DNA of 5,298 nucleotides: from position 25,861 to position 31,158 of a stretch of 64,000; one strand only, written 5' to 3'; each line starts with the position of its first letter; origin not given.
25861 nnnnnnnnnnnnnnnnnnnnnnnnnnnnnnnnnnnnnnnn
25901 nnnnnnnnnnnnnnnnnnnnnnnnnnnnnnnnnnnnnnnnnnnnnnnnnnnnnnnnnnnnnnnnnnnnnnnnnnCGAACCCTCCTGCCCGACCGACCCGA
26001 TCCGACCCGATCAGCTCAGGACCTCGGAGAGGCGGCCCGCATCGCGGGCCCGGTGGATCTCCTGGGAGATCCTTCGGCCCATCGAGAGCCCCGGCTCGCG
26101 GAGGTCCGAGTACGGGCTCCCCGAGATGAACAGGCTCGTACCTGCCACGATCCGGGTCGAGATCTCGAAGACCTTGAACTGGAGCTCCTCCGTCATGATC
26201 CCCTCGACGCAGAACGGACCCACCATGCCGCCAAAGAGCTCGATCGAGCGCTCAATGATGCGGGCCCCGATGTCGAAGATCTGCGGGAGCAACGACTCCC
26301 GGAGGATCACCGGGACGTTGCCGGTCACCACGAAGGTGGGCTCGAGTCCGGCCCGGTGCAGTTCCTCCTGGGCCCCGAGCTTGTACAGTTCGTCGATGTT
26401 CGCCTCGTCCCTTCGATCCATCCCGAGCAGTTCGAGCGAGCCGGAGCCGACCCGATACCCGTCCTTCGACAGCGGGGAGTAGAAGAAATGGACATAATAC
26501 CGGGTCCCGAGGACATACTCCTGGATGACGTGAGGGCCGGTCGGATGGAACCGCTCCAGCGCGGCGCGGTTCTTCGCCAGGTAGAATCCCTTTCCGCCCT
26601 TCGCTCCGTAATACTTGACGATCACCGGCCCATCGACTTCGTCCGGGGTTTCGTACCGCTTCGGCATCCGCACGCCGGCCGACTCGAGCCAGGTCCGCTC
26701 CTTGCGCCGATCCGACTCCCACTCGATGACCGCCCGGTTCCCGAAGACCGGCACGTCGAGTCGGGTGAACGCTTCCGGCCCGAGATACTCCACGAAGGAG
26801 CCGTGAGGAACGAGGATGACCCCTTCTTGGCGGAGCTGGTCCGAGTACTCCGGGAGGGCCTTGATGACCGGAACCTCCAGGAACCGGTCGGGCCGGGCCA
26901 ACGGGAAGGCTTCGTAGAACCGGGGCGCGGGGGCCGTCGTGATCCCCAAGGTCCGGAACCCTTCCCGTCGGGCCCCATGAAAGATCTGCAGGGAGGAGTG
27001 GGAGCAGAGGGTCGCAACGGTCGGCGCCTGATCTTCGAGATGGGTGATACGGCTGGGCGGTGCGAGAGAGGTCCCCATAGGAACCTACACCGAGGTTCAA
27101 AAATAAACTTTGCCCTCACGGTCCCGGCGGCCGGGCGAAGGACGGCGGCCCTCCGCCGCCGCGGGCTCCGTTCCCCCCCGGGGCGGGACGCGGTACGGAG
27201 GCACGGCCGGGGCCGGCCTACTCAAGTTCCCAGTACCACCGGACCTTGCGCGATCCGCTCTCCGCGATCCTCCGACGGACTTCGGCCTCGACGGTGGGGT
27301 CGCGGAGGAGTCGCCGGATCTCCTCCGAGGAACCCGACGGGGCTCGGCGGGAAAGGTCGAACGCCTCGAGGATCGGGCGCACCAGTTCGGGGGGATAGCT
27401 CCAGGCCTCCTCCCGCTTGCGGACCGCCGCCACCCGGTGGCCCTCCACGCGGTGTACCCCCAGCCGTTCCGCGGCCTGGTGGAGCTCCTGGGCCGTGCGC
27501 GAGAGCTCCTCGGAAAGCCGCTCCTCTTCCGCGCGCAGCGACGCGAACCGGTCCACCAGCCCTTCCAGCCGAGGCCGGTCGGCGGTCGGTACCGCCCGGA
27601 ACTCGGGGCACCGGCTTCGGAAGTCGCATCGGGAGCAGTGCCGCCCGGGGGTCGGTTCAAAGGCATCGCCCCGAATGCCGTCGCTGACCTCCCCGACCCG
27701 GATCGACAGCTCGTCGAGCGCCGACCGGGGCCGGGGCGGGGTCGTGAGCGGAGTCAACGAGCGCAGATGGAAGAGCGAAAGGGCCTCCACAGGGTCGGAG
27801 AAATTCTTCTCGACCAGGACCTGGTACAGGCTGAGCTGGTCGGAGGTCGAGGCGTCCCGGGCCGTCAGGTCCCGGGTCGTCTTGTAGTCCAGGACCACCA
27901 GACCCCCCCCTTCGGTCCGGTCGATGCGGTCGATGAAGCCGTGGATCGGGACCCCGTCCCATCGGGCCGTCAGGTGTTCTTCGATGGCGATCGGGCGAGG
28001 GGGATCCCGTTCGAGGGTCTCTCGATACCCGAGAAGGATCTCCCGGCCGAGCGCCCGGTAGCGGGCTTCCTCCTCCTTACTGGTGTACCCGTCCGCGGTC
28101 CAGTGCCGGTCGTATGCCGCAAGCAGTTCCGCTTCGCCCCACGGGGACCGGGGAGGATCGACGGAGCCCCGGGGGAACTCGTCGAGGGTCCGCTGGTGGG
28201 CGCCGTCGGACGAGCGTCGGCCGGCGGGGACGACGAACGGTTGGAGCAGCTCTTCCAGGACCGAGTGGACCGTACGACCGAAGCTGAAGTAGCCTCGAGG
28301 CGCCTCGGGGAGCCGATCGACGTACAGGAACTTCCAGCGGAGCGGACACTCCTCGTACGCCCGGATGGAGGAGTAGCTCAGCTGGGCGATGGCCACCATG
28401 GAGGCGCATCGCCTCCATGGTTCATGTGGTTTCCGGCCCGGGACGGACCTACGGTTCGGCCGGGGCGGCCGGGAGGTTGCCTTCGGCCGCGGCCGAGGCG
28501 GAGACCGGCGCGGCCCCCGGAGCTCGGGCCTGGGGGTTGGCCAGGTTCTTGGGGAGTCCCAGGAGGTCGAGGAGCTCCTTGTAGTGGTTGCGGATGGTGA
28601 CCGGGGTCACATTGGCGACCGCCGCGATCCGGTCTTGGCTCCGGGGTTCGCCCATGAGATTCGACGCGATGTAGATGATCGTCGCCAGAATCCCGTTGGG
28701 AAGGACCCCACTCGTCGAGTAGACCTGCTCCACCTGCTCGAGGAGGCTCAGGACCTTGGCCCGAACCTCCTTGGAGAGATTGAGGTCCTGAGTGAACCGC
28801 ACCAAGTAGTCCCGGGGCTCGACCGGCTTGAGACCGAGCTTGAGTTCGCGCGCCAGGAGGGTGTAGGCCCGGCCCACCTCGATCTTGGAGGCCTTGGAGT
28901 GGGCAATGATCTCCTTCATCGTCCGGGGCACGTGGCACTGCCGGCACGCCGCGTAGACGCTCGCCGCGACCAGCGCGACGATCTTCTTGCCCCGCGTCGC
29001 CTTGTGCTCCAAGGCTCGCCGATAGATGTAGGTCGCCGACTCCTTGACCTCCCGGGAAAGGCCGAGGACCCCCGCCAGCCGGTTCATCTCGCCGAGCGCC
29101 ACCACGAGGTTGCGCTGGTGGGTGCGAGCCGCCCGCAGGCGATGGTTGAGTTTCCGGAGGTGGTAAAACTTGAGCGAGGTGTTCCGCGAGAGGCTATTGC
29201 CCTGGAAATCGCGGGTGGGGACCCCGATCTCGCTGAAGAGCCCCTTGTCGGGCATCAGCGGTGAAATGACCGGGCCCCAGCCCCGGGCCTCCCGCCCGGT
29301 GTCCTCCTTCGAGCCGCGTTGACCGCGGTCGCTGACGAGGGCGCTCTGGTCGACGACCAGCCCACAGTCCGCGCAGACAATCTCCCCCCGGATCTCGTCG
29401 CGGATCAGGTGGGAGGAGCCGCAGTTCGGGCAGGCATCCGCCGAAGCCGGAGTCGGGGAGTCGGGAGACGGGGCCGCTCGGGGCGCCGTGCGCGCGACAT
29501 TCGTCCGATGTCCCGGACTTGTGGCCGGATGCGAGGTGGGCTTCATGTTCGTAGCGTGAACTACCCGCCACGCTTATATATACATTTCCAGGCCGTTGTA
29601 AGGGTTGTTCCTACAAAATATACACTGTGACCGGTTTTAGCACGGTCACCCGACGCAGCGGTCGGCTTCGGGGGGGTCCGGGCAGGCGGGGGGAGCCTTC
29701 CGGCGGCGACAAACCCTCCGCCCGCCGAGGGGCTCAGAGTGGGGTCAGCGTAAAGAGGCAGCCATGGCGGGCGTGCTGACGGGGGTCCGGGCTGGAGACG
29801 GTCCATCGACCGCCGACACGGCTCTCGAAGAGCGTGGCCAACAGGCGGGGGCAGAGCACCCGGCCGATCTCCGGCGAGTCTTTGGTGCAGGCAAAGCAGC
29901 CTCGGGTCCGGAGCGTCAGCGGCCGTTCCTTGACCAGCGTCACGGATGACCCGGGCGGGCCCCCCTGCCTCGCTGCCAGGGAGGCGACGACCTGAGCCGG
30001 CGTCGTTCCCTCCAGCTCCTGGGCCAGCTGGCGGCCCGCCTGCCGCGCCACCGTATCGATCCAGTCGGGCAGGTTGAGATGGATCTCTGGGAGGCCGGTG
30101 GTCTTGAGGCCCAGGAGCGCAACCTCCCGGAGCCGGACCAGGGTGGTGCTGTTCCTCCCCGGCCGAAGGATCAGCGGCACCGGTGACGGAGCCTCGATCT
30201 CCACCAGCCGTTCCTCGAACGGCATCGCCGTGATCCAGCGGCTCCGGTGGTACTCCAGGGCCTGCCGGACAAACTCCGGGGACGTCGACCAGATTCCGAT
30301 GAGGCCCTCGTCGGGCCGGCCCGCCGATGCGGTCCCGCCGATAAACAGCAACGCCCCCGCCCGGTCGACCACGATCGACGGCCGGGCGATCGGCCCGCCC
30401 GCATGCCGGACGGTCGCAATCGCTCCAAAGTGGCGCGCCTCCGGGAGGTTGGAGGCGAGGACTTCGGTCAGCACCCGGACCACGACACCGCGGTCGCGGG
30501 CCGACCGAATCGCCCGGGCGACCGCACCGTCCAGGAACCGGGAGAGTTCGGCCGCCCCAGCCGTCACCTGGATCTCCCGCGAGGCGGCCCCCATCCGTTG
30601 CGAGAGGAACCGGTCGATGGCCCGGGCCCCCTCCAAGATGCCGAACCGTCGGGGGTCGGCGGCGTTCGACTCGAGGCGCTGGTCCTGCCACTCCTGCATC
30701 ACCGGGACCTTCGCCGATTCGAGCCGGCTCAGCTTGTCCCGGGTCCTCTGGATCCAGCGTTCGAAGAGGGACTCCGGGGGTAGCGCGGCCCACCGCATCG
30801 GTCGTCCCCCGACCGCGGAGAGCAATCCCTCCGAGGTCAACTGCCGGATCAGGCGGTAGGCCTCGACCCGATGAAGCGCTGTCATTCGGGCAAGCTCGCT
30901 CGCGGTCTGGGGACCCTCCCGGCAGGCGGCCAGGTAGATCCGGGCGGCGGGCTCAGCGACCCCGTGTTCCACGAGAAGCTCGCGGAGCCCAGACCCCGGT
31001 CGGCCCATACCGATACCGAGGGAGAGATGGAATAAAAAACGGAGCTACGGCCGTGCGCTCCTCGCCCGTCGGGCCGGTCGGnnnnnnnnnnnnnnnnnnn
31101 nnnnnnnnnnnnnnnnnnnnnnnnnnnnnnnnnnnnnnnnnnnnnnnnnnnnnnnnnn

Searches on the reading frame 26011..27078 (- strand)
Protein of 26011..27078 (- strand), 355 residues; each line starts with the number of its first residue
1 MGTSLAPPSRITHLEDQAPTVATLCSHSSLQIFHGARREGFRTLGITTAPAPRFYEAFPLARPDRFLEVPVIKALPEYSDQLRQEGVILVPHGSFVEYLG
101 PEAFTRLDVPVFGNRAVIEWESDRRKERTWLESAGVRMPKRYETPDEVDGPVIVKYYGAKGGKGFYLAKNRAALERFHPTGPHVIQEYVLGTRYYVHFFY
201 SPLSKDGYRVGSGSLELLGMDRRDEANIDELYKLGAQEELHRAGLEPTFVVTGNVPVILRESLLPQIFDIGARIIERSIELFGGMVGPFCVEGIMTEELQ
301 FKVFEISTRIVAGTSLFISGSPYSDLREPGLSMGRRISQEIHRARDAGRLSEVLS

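Call 65: search_protein_families(library=pfam, proteins=[window:26011-27078:-], max_evalue=0.001)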
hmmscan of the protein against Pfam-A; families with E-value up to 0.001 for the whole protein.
window:26011-27078:- (355 aa): 3 families
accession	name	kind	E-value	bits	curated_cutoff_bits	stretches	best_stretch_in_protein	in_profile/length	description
PF06973.17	DUF1297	-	3.1e-53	180.6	23.8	1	184-354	24-187/188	Domain of unknown function (DUF1297)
PF06849.18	DUF1246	-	5.2e-39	133.5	25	1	21-142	1-122/122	Protein of unknown function (DUF1246)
PF02655.19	ATP-grasp_3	-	6.4e-05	23.5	23.2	1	122-198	2-78/160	ATP-grasp domain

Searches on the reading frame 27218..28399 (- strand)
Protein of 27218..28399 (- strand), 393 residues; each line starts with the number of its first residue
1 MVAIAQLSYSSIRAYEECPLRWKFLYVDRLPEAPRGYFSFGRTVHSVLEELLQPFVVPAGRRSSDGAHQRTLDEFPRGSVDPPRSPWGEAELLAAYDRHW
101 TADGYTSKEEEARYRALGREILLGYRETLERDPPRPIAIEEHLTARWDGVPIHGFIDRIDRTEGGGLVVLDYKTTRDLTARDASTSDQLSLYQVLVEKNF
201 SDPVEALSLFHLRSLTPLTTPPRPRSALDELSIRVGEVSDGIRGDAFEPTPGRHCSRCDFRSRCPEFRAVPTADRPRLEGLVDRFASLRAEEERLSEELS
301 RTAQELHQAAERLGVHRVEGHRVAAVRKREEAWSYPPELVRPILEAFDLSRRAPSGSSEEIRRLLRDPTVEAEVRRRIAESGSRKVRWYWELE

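Call 6: search_protein_families(library=pfam, proteins=[window:27218-28399:-], max_evalue=1)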
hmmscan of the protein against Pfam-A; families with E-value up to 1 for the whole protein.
window:27218-28399:- (393 aa): 2 families
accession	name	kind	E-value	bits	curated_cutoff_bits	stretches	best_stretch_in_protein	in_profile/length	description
PF12705.13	PDDEXK_1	-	6.8e-40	138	22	1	6-265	1-247/247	PD-(D/E)XK nuclease superfamily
PF22709.1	Mu_Gam-Sipho_Gp157-TOTE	-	0.19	12.1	27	1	281-319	4-42/63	Mu Gam/Sipho_Gp157-like domain of the TOTE conflict systems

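Call 7: search_protein_families(library=ncbifam, proteins=[window:27218-28399:-], max_evalue=1)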
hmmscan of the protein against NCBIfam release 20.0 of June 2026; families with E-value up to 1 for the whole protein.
window:27218-28399:- (393 aa): 4 families
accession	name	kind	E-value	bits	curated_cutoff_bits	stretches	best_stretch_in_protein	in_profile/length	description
TIGR02786.1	addB_alphas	equivalog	7.3e-07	27.6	486.5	1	38-199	788-930/1024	double-strand break repair protein AddB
TIGR03623.1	TIGR03623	subfamily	7.9e-07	27.6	299.6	1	130-201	715-785/876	probable DNA repair protein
TIGR00372.1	cas4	equivalog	2.1e-06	27.7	65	1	108-265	25-179/180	CRISPR-associated protein Cas4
TIGR02774.1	rexB_recomb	equivalog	0.28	9.4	718.35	1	150-175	877-903/1076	ATP-dependent nuclease subunit B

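Call 50: search_protein_families(library=padloc, proteins=[window:27218-28399:-], max_evalue=1)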
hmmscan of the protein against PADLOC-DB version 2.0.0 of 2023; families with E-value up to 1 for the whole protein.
window:27218-28399:- (393 aa): 9 families
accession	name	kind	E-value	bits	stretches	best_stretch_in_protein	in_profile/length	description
PDLC01250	Cas4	-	2.4e-08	32.4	1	111-264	28-167/168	"CAS-I,CAS-II,CAS-III,CAS-IV,CAS-V,CAS-VI; acquisition_associated"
PDLC00943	Cas4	-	5.5e-07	27.7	1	108-265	25-179/180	CRISPR-associated protein Cas4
PDLC00059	DruK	-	8.5e-07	26.4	1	151-328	125-300/326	PD-(D/E)XK nuclease superfamily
PDLC01447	Cas4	-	1.3e-06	27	1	7-265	5-158/161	"CAS-I,CAS-II,CAS-III,CAS-IV,CAS-V,CAS-VI; acquisition_associated"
PDLC00944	Cas4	-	6.4e-06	24.5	1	108-265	27-177/177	Cas4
PDLC00060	DruK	-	1.8e-05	22.3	1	140-286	133-281/347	PD-(D/E)XK nuclease superfamily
PDLC02087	Cas4b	-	0.00044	18.4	1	151-263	73-187/189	-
PDLC01611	Cas4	-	0.004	15.5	1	138-264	49-156/158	"CAS-I,CAS-II,CAS-III,CAS-IV,CAS-V,CAS-VI; acquisition_associated"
PDLC02410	Aga_Cas4-like_Nuc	-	0.058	11.2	0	247-265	234-251/255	Class II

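Call 51: search_protein_families(library=phrogs, proteins=[window:27218-28399:-], max_evalue=1)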
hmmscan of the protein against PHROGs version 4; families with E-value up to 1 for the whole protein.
window:27218-28399:- (393 aa): 11 families
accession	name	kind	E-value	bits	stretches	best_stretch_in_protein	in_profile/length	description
phrog_69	-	DNA, RNA and nucleotide metabolism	1.7e-27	97.6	1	4-337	87-400/501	exonuclease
phrog_1218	-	DNA, RNA and nucleotide metabolism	1.7e-18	68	1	6-198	9-187/364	exonuclease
phrog_1870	-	DNA, RNA and nucleotide metabolism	1.3e-06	28.9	1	139-267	154-288/313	exonuclease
phrog_412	-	DNA, RNA and nucleotide metabolism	3.1e-05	24.4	1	6-122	157-238/440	exonuclease VIII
phrog_298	-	DNA, RNA and nucleotide metabolism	0.00023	21.6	1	127-214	143-229/293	exonuclease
phrog_33176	-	unknown function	0.001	18.9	1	149-230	239-319/380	-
phrog_8097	-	DNA, RNA and nucleotide metabolism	0.0022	17.8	1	6-34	2-30/598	exonuclease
phrog_1706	-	DNA, RNA and nucleotide metabolism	0.0035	17.8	1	35-178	82-147/293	CRISPR/Cas system associated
phrog_1227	-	DNA, RNA and nucleotide metabolism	0.007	16.6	1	140-180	118-155/268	exonuclease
phrog_466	-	DNA, RNA and nucleotide metabolism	0.04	14.2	1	151-193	272-315/446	exonuclease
phrog_434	-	DNA, RNA and nucleotide metabolism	0.22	11.6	0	148-191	139-181/372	RecE-like recombination exonuclease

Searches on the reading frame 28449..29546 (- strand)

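Call 65: search_protein_families(library=pfam, proteins=[window:28449-29546:-], max_evalue=0.001)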
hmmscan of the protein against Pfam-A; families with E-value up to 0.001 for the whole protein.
window:28449-29546:- (365 aa): 3 families
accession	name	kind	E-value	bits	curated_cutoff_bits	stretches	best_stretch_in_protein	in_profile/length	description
PF00382.24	TFIIB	-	6.6e-36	122.7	23.6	2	146-233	4-91/92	Transcription factor TFIIB repeat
PF08271.17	Zn_Ribbon_TF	-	2.9e-12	46.4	29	1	39-71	3-35/43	TFIIB zinc-binding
PF14354.12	Lar_restr_allev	-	0.00049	20.7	28.6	0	38-81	5-47/58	Restriction alleviation protein Lar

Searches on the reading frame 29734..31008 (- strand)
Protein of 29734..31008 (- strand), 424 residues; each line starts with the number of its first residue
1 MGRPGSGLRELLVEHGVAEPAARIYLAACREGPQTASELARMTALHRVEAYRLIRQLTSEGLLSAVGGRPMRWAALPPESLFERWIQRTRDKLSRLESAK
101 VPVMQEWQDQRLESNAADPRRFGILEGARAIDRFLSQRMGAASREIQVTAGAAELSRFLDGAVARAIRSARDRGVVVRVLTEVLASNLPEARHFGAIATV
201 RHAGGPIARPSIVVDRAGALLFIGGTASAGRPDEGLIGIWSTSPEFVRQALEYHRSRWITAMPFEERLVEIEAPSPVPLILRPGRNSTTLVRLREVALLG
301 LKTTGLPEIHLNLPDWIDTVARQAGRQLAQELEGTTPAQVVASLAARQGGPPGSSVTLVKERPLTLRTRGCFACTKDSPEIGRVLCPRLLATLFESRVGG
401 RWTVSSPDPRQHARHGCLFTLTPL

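Call 65: search_protein_families(library=pfam, proteins=[window:29734-31008:-], max_evalue=0.001)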
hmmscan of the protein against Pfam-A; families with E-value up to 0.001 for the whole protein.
window:29734-31008:- (424 aa): 3 families
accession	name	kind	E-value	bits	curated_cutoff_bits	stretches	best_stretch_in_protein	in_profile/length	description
PF01978.25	TrmB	-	6.2e-07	29.6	25.6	1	15-79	4-68/68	Sugar-specific transcriptional regulator TrmB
PF09339.16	HTH_IclR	-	0.00012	22.2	22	1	26-64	12-49/52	IclR helix-turn-helix domain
PF25213.1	HVO_A0261_N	-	0.00077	19.7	35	0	26-68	17-59/86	HVO_A0261 N-terminal domain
